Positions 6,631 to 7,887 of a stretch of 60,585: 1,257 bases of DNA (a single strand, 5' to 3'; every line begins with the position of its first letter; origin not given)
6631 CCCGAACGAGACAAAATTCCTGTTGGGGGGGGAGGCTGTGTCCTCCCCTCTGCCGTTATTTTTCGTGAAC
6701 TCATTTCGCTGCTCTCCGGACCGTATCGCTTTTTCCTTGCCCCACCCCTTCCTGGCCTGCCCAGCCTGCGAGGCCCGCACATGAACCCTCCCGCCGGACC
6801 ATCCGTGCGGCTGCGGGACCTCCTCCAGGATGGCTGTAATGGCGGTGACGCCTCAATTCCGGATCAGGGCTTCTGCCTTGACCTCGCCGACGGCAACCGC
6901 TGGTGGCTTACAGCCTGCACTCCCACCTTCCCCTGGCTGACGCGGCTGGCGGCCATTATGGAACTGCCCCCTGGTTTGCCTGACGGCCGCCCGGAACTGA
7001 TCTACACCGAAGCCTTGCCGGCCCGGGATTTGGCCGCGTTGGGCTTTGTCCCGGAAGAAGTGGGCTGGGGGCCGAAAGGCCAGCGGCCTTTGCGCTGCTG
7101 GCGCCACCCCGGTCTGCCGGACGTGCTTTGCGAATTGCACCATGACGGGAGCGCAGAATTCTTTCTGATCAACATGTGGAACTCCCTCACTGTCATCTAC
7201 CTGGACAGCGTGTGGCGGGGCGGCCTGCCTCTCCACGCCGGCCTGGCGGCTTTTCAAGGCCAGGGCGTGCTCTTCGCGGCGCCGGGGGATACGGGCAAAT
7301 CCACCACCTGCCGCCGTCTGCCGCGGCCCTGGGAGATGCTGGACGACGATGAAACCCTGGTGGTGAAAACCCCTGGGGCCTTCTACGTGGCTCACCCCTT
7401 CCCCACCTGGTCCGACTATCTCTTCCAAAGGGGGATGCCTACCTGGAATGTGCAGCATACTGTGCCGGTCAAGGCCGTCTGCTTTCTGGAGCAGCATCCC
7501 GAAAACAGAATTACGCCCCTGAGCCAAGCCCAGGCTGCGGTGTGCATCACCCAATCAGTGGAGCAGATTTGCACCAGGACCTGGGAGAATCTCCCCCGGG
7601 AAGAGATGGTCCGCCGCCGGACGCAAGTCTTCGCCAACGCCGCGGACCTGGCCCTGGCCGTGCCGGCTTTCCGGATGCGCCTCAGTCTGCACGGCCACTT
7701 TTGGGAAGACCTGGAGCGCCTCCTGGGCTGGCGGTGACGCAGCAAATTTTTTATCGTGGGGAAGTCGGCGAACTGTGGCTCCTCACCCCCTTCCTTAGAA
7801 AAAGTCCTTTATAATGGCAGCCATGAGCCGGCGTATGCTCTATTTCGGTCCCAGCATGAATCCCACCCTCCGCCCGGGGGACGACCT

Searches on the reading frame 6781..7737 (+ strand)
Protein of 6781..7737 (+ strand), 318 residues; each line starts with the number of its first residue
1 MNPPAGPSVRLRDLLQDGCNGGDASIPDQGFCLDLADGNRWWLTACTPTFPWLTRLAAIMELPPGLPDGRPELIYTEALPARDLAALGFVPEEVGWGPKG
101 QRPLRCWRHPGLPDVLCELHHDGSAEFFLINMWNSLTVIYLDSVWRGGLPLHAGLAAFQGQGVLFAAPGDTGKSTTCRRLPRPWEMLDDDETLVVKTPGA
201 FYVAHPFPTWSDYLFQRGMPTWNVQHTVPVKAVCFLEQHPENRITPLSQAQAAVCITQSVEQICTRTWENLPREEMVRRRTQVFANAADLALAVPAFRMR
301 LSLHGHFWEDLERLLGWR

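Call 7: search_protein_families(library=ncbifam, proteins=[window:6781-7737:+], max_evalue=0.01)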
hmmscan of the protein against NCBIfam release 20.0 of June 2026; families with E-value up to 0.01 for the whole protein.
window:6781-7737:+ (318 aa): 2 families
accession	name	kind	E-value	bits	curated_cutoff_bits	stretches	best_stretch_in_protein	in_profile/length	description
TIGR04249.1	SCM_chp_ScmC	equivalog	1.4e-75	254.4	125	1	31-315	1-292/292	SynChlorMet cassette protein ScmC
TIGR04352.1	HprK_rel_A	equivalog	0.0074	15.4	200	0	149-199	97-148/280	HprK-related kinase A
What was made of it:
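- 6781..7737 (+): ScmC, P-loop protein with an HPr-kinase/PEPCK-like fold. TIGR04249 254 bits (call 7).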

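Call 8: search_protein_families(library=pfam, proteins=[window:6781-7737:+], max_evalue=0.01)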
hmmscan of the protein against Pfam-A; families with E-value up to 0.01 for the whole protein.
window:6781-7737:+ (318 aa): 0 families

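Call 12: find_homologous_proteins(query=window:6781-7737:+, max_evalue=0.00001)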
Query window:6781-7737:+ (318 aa): 480 proteins with E <= 0.00001 among 5024 candidates; the best 120 are listed.
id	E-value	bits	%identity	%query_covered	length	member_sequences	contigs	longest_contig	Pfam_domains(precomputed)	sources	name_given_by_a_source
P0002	1.1e-222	756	100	100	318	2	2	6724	PF27840.1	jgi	jgi:SynChlorMet cassette protein ScmC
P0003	1.1e-109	385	58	97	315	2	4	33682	PF27840.1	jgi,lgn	-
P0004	9.9e-109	382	56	98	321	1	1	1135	PF27840.1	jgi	jgi:SynChlorMet cassette protein ScmC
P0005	2.0e-92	328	73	63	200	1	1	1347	PF27840.1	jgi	jgi:SynChlorMet cassette protein ScmC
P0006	1.9e-83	299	46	91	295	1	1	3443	PF27840.1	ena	-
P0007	2.6e-80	288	46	90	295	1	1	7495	PF27840.1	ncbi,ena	-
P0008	9.0e-80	286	44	91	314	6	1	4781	PF27840.1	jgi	jgi:SynChlorMet cassette protein ScmC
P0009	1.3e-78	283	43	93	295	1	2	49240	PF27840.1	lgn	-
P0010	1.5e-77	279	43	92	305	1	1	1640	PF27840.1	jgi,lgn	jgi:SynChlorMet cassette protein ScmC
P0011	3.6e-77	278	43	90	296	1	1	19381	PF27840.1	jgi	jgi:SynChlorMet cassette protein ScmC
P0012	4.4e-77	278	50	92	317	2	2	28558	PF27840.1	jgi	jgi:SynChlorMet cassette protein ScmC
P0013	6.8e-77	277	41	93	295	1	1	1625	PF27840.1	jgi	jgi:SynChlorMet cassette protein ScmC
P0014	1.2e-76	276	44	93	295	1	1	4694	PF27840.1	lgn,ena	-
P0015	2.0e-76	275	41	90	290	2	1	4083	PF27840.1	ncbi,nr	ncbi:MAG: hypothetical protein QG588_2285 [Candidatus Poribacteria bacterium]|nr:hypothetical protei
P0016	3.1e-76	275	44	91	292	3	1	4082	PF27840.1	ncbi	-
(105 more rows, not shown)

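Call 14: find_related_loci(query=A1, collection=genome_contigs, flank=6000)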
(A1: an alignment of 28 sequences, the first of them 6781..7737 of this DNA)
Query A1 (318 aa) in genome_contigs; peptide patterns used: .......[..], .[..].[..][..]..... (x = any residue, [..] = any of these).
185 stretches matched a pattern; 144 encode a relative of the query (tblastn E <= 1e-3); the best 80 are kept; 80 distinct loci.
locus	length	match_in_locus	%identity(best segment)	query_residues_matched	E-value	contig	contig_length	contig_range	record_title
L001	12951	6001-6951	58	4-315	1e-110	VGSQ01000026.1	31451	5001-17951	MAG: Deltaproteobacteria bacterium isolate K_DeepCast_250m_m2_102 K_DeepCast_250m_m2_102_Ga0194125_10002340, whole genom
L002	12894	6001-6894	43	20-315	2e-77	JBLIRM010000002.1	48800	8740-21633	MAG: bacterium isolate MG2_202303_bin_300 MG2_202303_bin_300_scaffold_2, whole genome shotgun sequence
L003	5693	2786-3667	42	31-315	1e-76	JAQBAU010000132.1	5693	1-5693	MAG: Desulfobacterales bacterium isolate MAG_328_bin-12 328_bin-12_ctg-132, whole genome shotgun sequence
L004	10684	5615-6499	43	30-315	5e-74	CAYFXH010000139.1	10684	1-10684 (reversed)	MAG TPA_asm: uncultured Desulfobacteraceae bacterium isolate ERP108616_co2_158 genome assembly, contig: NODE_11458_lengt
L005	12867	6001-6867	41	30-316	5e-74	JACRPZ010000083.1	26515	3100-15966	MAG: Nitrospirae bacterium isolate NC_groundwater_2000_Pr3_S-0.65um_44_7 SR2-18-Sp65_coassembly_scaffold_602256, whole g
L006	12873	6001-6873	42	31-315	8e-72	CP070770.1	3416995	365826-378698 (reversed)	MAG: Deltaproteobacteria bacterium isolate bin23 chromosome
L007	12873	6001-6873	41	31-312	2e-70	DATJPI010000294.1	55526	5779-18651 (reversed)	MAG TPA_asm: Syntrophales bacterium isolate SMAG_U14909 k141_4157142, whole genome shotgun sequence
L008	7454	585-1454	40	25-316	6e-70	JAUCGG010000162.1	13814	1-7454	Desulfococcaceae bacterium HSG8 NODE_321_length_13814, whole genome shotgun sequence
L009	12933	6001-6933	40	9-317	5e-70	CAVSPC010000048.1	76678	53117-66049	MAG: uncultured delta proteobacterium isolate MFD01299.bin.3.165 genome assembly, contig: contig_7092, whole genome shot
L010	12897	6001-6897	39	29-318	4e-70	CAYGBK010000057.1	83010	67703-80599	MAG TPA_asm: uncultured Thermodesulfobacteriota bacterium isolate ERP108616_co1_309 genome assembly, contig: k119_886392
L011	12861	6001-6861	40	30-315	1e-69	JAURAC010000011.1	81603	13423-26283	MAG: Candidatus Subterrananammoxibius californiae isolate Bin_309 NODE_11_length_81603_cov_21.420832, whole genome shotg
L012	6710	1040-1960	40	15-315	1e-69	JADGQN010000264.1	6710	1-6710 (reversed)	MAG: Syntrophobacterales bacterium isolate Chersky.21_67 contig-100_7806, whole genome shotgun sequence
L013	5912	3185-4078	41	28-315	6e-69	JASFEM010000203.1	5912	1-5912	MAG: Syntrophobacterales bacterium isolate D0606M12metaG_Bin_34 D0606M12metaG_FD_scaffold_4497_c1, whole genome shotgun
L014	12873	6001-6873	41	31-312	5e-69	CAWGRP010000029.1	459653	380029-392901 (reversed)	MAG: uncultured delta proteobacterium isolate MFD06435.bin.1.188 genome assembly, contig: contig_61725, whole genome sho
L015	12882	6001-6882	41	31-315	4e-68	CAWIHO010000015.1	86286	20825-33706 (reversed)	MAG: uncultured delta proteobacterium isolate MFD03726.bin.2.118 genome assembly, contig: contig_12730, whole genome sho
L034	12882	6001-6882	36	31-315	1e-61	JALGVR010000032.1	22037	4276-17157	MAG: bacterium isolate Meg19_1012_Bin_198 Meg19_1012_Bin_198_scaffold_5227, whole genome shotgun sequence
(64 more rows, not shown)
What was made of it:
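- Closest known: Linear polyphosphorylated peptide. Different: It is found mainly in anaerobic Thermodesulfobacteriota, Chlorobi, candidate phyla and Methanocella rather than in Bacillota (call 14).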

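Call 27: search_solved_structures(query=A1, max_evalue=10, show_alignments=2)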
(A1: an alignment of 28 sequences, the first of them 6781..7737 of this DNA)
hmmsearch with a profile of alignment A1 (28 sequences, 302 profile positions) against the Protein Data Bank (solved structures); distinct sequences matched with E-value up to 10: 6.
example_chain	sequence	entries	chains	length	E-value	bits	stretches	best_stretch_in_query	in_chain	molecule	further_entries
1jb1_A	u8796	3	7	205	0.014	17.8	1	124-188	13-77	HPRK PROTEIN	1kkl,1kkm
2qmh_A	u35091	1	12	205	0.015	17.8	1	124-188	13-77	HPr kinase/phosphorylase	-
1ko7_A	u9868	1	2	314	0.24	13.8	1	135-177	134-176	Hpr kinase/phosphatase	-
1knx_A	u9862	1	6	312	0.38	13.1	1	135-177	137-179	Probable HPr(Ser) kinase/phosphatase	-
1mky_A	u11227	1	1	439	1.3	11.3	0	147-183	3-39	Probable GTP-binding protein engA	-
8hmy_E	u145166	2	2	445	1.4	11.2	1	142-168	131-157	Polyribonucleotide 5'-hydroxyl-kinase Clp1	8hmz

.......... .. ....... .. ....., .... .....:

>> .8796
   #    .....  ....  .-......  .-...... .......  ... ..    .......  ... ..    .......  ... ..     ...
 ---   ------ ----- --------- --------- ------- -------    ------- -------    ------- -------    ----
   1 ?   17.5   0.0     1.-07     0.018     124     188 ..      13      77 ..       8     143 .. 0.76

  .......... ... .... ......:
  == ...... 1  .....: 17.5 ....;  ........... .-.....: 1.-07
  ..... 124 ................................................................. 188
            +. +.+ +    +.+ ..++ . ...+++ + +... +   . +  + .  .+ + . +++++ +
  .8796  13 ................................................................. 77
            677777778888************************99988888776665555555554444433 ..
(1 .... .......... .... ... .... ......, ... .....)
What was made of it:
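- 6781..7737 (+): Profile hit to HprK/P around the P-loop, E 0.014 (call 27).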

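Call 30: find_encoding_contigs(protein=P0005, flank=3000, max_places=3)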
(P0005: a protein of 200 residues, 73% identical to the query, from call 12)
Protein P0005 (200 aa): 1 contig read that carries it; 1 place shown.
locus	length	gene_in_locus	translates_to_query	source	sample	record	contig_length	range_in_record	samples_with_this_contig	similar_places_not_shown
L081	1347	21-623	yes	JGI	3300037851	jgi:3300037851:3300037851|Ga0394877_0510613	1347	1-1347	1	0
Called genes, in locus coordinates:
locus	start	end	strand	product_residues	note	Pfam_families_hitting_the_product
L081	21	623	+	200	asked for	PF27840:ScmC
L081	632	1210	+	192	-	PF10502:Peptidase_S26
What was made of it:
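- Tried and rejected: P0005 (73% identical to the window's ScmC) lies on a 1.3-kb contig that starts inside ScmC, so the peptide region is not covered (call 30).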

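Call 31: find_encoding_contigs(protein=P0012, flank=6000, max_places=3)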
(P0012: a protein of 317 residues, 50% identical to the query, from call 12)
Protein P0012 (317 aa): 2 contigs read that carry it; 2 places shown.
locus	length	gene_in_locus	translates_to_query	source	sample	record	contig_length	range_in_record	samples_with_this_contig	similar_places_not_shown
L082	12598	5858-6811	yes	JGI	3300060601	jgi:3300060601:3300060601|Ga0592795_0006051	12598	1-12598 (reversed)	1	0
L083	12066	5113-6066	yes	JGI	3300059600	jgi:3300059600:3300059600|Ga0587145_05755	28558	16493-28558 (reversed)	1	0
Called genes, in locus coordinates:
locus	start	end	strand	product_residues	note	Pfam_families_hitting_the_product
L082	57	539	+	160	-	-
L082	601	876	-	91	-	PF05899:Cupin_3, PF07883:Cupin_2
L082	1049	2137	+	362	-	PF07143:AttH, PF17186:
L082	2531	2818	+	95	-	PF05402:PqqD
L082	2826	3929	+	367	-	PF04055:Radical_SAM, PF13186:SPASM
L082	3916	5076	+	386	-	PF04055:Radical_SAM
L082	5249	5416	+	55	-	-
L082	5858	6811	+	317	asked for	PF27840:ScmC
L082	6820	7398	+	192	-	-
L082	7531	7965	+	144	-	PF01475:FUR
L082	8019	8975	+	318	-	PF01297:ZnuA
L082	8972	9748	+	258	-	PF00005:ABC_tran, PF02463:SMC_N (faint), PF13304:AAA_21 (weak)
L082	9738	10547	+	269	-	PF00950:ABC-3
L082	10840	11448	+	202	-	PF00891:Methyltransf_2 (faint), PF01209:Ubie_methyltran, PF05175:MTS (weak), PF13489:Methyltransf_23, PF13847:Methyltransf_31, PF08241:Methyltransf_11, PF08242:Methyltransf_12, PF13649:Methyltransf_25, +2 more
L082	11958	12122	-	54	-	-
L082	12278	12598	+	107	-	?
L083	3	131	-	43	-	?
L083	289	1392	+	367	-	PF07143:AttH, PF17186:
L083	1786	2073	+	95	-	PF05402:PqqD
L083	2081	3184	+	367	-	PF04055:Radical_SAM, PF13186:SPASM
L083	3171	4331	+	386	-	PF04055:Radical_SAM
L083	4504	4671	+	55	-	-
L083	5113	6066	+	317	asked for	PF27840:ScmC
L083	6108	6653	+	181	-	-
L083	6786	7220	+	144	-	PF01475:FUR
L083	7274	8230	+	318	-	PF01297:ZnuA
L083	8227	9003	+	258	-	PF00005:ABC_tran, PF02463:SMC_N (faint), PF13304:AAA_21 (weak)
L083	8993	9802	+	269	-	PF00950:ABC-3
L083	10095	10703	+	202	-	PF00891:Methyltransf_2 (faint), PF01209:Ubie_methyltran, PF05175:MTS (weak), PF13489:Methyltransf_23, PF13847:Methyltransf_31, PF08241:Methyltransf_11, PF08242:Methyltransf_12, PF13649:Methyltransf_25, +2 more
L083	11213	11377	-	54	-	-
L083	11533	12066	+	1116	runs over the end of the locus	PF00989:PAS, PF08448:PAS_4, PF13426:PAS_9, PF00989:PAS, PF13188:PAS_8, PF08447:PAS_3, PF13426:PAS_9, PF00989:PAS, +9 more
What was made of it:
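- The cassette in L082/L083 lies next to Fur-ZnuA zinc-uptake genes (call 31).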

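Call 37: predict_structure(alignment_id=A1)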
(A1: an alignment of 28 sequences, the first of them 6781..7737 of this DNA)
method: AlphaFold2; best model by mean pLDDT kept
length: 318 residues; sequences in the alignment: 28
mean_pLDDT: 87.4   pTM: 0.88
mean pLDDT of the five models: 87.4, 87.4, 85.8, 84.7, 77.9
residues with pLDDT >= 90: 191; 70-90: 90; 50-70: 32; < 50: 5
segments of 3 or more residues with pLDDT < 50: 1-3
pLDDT, mean of each block of 10 residues (from residue 1): 58 76 79 96 95 92 95 92 88 63 82 91 82 87 95 95 90 85 92 95 88 55 91 95 96 97 79 89 98 97 89 94
secondary structure, 60 per line:
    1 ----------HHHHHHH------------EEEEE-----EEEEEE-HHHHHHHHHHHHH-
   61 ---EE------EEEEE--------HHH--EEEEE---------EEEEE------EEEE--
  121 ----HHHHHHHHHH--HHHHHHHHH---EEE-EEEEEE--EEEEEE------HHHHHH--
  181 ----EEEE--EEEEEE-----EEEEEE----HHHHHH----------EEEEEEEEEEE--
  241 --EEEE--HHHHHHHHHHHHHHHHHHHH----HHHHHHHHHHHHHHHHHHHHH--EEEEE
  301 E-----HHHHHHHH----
elements in order: H11-17 E30-34 E40-45 H47-59 E72-76 E90-94 E104-108 E115-118 H125-134 H137-145 E149-151 E153-158 E161-166 H173-178 E185-188 E191-196 E202-207 H212-217 E228-238 E243-246 H249-268 H273-293 E296-301 H307-314

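Call 40: fold_search(model_id=the predicted structure, library=pdb)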
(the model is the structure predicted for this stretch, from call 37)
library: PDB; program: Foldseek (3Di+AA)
matches with E <= 10: 409; with E <= 0.001: 65
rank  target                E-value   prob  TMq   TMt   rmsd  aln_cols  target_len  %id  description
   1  4wou                  1.2e-07  1.00  0.50  0.31   9.8       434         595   12  Crystal Structure of Mtb PEPCK in complex with GDP and metals (released 2015-11-04)
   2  4wie                  1.4e-07  1.00  0.51  0.30   9.6       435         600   13  Crystal structure of apo-PEPCK from Mycobacterium tuberculosis with glycerol (released 2014-10-22)
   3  2pc9_B                1.5e-07  1.00  0.45  0.30   8.3       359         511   11  Crystal Structure Of ATP-Dependent Phosphoenolpyruvate Carboxykinase From Thermus thermophilus HB8 (released 2007-10-02)
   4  4r43                  2.8e-07  1.00  0.51  0.30   9.6       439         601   12  Crystal Structure Analysis of MTB PEPCK (released 2015-04-08)
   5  4wpv                  7.0e-07  1.00  0.51  0.31   9.6       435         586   13  Crystal Structure of E83A mutant of Mtb PEPCK in complex with Zn2+ and phosphate ion (released 2015-11-04)
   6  9a4u_A                7.0e-07  1.00  0.47  0.30   8.7       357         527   12  Integrative model of PCKA-QOX2 by crosslinking MS and deep learning (released 2024-09-18)
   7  2pc9_C                8.9e-07  1.00  0.47  0.31   8.2       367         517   11  Crystal Structure Of ATP-Dependent Phosphoenolpyruvate Carboxykinase From Thermus thermophilus HB8 (released 2007-10-02)
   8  4rcg                  8.9e-07  1.00  0.48  0.29   9.5       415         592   12  Crystal Structure Analysis of MTB PEPCK without Mn+2 (released 2015-04-08)
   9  2pc9_D                1.1e-06  1.00  0.45  0.30   9.2       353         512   12  Crystal Structure Of ATP-Dependent Phosphoenolpyruvate Carboxykinase From Thermus thermophilus HB8 (released 2007-10-02)
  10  1ytm_A                1.2e-06  1.00  0.44  0.30   9.8       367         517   10  Crystal structure of phosphoenolpyruvate carboxykinase of Anaerobiospirillum succiniciproducens complexed with ATP, ox (released 2006-01-24)
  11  2qzy_B                1.4e-06  1.00  0.49  0.29   8.9       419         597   10  The structure of chicken mitochondrial PEPCK in complex with PEP (released 2007-09-04)
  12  1xkv_B                1.5e-06  1.00  0.44  0.29   9.4       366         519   12  Crystal Structure Of ATP-Dependent Phosphoenolpyruvate Carboxykinase From Thermus thermophilus HB8 (released 2005-10-11)
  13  1yvy_B                1.8e-06  1.00  0.47  0.33   8.6       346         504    9  Crystal structure of Anaerobiospirillum succiniciproducens phosphoenolpyruvate carboxykinase (released 2005-07-26)
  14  2qf1                  1.8e-06  1.00  0.48  0.29  10.5       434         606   10  Rat cytosolic PEPCK in complex with oxaloacetic acid. (released 2007-08-21)
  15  1ii2_A                2.2e-06  1.00  0.43  0.29  10.5       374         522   11  Crystal Structure of Phosphoenolpyruvate Carboxykinase (PEPCK) from Trypanosoma cruzi (released 2001-11-21)
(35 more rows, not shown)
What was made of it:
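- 6781..7737 (+): AF2 model pLDDT 87; Foldseek matches PEPCK at E 1e-7 and HprK/P at E 5e-5 (calls 37, 40).
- On LPP (linear polyphosphorylated peptides): The fold and the P-loop match HprK/PEPCK (calls 27, 40).
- The ScmC fold is from calls 27, 37 and 40.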

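Call 52: search_protein_families(library=pfam, proteins=[L034:2635-5037:+, L034:5538-5819:+, L034:5974-6915:+, L034:6912-7394:+, L034:7673-9490:+, L034:9478-10773:+, L034:11097-11705:+], max_evalue=0.001)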
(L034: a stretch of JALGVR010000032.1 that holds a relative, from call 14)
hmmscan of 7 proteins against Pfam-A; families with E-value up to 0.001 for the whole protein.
L034:2635-5037:+ (800 aa): 2 families
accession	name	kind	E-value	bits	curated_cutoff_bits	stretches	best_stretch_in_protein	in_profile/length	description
PF08309.17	LVIVD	-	3.3e-65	215.6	20.2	6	159-200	1-42/42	LVIVD repeat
PF18962.6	Por_Secre_tail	-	9.9e-11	42.2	27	1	722-797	2-74/75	Secretion system C-terminal sorting domain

L034:5538-5819:+ (93 aa): 1 family
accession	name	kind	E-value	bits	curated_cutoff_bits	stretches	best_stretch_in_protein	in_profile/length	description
PF05402.18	PqqD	-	5e-13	49.6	23.4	1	24-88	3-67/67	Coenzyme PQQ synthesis protein D (PqqD)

L034:5974-6915:+ (313 aa): 0 families

L034:6912-7394:+ (160 aa): 0 families

L034:7673-9490:+ (605 aa): 7 families
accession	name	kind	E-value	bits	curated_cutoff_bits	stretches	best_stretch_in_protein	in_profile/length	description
PF00005.33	ABC_tran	-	1.6e-33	116.6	25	1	376-530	1-137/137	ABC transporter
PF00664.28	ABC_membrane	-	2.3e-11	44.3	28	1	36-304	5-266/274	ABC transporter transmembrane region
PF13304.12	AAA_21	-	2.7e-06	28.1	27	0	388-409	1-22/304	AAA domain, putative AbiEii toxin, Type IV TA system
PF02463.25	SMC_N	-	0.00031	20.7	40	0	387-570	25-209/220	RecF/RecN/SMC N terminal domain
PF13401.12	AAA_22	-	0.00048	20.9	27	0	387-441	6-59/130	AAA domain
PF13476.12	AAA_23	-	0.00078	20.6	27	0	377-407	11-40/201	AAA domain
PF13175.12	AAA_15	-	0.00095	19.3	32.1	0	376-457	14-92/374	AAA ATPase domain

L034:9478-10773:+ (431 aa): 1 family
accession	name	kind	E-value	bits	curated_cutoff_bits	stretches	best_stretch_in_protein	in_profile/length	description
PF14907.12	NTP_transf_5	-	6.9e-54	183.5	31.2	1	45-295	2-248/249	Uncharacterised nucleotidyltransferase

L034:11097-11705:+ (202 aa): 0 families
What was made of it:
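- Closest known: Linear polyphosphorylated peptide. Same: ScmC homologues occur in LPP-like gene sets (L034, call 52).
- ScmC homologues occur in LPP-like gene sets with PqqD, an ABC exporter and NTP_transf_5 (call 52).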
